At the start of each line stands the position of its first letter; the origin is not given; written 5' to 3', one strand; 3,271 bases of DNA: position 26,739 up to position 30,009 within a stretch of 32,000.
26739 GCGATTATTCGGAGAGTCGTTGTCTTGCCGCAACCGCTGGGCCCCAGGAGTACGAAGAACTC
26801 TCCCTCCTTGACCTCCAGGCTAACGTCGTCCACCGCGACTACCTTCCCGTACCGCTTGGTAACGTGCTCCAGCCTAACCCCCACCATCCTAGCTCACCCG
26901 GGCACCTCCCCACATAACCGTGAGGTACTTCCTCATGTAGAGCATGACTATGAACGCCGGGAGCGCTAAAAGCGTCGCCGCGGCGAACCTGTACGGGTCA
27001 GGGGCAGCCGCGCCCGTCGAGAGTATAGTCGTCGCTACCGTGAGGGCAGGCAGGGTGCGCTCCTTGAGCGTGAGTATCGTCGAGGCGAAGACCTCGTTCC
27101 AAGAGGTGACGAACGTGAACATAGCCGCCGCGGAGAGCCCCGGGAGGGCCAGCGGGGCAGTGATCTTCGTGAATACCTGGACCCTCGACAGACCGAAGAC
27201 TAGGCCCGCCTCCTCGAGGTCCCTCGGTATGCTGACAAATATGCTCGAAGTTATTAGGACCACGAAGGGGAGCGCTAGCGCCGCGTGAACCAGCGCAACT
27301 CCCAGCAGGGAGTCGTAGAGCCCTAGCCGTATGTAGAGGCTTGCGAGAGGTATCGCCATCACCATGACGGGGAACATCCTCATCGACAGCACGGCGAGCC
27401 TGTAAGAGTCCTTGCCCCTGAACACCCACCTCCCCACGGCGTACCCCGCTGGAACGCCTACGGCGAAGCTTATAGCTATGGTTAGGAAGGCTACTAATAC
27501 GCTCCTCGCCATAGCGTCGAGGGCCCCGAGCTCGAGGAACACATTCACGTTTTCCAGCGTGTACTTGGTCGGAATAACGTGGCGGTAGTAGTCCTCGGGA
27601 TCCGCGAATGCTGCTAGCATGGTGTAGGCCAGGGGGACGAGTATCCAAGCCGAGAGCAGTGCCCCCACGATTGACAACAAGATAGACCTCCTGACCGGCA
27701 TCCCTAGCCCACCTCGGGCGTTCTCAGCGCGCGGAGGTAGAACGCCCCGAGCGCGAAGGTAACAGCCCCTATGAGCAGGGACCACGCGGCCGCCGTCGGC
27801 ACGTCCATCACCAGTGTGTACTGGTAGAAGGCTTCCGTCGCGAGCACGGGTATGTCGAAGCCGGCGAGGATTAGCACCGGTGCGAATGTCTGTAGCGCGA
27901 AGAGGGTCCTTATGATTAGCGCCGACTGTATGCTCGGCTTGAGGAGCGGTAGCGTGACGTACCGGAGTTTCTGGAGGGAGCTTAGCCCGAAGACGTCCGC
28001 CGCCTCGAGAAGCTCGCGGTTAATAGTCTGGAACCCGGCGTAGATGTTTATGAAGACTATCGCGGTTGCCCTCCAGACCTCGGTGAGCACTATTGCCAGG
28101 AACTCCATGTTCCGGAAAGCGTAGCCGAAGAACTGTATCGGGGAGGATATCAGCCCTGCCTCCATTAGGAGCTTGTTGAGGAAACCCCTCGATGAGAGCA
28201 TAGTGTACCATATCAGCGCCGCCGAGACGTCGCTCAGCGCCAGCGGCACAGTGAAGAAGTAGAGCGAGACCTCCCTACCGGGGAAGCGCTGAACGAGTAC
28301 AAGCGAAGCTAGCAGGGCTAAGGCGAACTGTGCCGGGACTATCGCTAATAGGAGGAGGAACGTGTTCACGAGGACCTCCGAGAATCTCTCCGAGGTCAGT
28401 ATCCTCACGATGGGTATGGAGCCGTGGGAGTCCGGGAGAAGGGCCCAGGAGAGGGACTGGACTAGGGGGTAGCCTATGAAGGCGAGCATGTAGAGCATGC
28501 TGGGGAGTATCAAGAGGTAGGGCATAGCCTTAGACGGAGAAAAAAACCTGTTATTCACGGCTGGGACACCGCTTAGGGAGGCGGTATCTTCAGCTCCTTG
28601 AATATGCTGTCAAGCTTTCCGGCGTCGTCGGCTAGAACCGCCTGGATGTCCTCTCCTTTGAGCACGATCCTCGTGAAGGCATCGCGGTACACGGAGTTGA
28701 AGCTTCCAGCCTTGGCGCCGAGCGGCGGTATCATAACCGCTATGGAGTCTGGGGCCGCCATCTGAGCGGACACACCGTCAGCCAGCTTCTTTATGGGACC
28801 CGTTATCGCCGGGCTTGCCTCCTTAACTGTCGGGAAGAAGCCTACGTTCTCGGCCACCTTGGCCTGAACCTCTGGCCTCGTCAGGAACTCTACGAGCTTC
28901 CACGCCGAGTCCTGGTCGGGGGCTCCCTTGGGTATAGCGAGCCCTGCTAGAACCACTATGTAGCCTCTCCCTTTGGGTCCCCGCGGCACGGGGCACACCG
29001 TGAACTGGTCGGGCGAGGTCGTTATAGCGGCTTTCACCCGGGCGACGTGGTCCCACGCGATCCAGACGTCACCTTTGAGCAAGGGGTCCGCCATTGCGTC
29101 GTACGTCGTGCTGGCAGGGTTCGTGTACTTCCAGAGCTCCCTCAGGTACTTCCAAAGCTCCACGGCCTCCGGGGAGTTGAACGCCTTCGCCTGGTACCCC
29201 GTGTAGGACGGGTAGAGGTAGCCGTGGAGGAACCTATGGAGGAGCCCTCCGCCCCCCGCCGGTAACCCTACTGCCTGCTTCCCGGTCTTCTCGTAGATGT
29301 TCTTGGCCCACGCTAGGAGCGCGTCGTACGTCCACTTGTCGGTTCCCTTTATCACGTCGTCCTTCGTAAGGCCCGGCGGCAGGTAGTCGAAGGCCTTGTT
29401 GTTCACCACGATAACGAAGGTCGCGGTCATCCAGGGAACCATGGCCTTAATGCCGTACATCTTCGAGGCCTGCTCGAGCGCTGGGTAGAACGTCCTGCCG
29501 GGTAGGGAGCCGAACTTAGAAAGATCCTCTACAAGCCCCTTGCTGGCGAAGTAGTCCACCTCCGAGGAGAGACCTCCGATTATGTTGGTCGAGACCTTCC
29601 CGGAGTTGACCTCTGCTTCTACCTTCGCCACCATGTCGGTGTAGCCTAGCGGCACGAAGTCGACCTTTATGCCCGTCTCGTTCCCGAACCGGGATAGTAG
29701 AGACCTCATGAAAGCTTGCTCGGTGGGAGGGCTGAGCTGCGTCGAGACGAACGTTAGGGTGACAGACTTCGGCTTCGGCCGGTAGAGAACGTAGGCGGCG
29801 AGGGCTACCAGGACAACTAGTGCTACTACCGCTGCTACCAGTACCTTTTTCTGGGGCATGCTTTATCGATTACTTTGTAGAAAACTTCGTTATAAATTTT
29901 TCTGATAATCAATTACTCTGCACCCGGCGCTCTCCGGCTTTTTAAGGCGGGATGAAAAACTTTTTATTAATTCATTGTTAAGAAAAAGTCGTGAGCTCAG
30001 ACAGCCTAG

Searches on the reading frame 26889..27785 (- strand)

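Call 82: search_protein_families(library=pfam, proteins=[window:26889-27785:-], max_evalue=0.00001)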
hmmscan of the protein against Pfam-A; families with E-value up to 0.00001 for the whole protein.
window:26889-27785:- (298 aa): 1 family
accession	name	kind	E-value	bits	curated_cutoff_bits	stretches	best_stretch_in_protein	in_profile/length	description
PF00528.27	BPD_transp_1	-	7.4e-14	52.3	26.4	1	110-288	1-178/184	Binding-protein-dependent transport system inner membrane component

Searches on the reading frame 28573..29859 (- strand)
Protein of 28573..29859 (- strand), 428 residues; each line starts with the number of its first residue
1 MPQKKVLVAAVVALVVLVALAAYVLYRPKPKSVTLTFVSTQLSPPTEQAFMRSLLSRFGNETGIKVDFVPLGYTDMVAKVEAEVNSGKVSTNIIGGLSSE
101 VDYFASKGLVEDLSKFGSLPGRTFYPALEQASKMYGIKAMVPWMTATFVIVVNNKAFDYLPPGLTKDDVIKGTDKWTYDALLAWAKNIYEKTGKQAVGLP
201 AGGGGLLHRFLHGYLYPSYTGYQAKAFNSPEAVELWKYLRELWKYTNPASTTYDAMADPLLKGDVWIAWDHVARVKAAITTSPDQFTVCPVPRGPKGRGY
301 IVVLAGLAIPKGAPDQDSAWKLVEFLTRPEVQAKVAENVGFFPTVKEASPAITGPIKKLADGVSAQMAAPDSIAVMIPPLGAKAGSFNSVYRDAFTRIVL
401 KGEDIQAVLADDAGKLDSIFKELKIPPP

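Call 82: search_protein_families(library=pfam, proteins=[window:28573-29859:-], max_evalue=0.00001)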
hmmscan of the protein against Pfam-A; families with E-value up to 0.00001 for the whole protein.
window:28573-29859:- (428 aa): 2 families
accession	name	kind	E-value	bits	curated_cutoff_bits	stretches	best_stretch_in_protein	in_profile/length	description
PF01547.30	SBP_bac_1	-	1.5e-31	111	26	1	46-333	5-307/307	Bacterial extracellular solute-binding protein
PF13416.11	SBP_bac_8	-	2.4e-30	106.7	27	1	55-350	3-267/279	Bacterial extracellular solute-binding protein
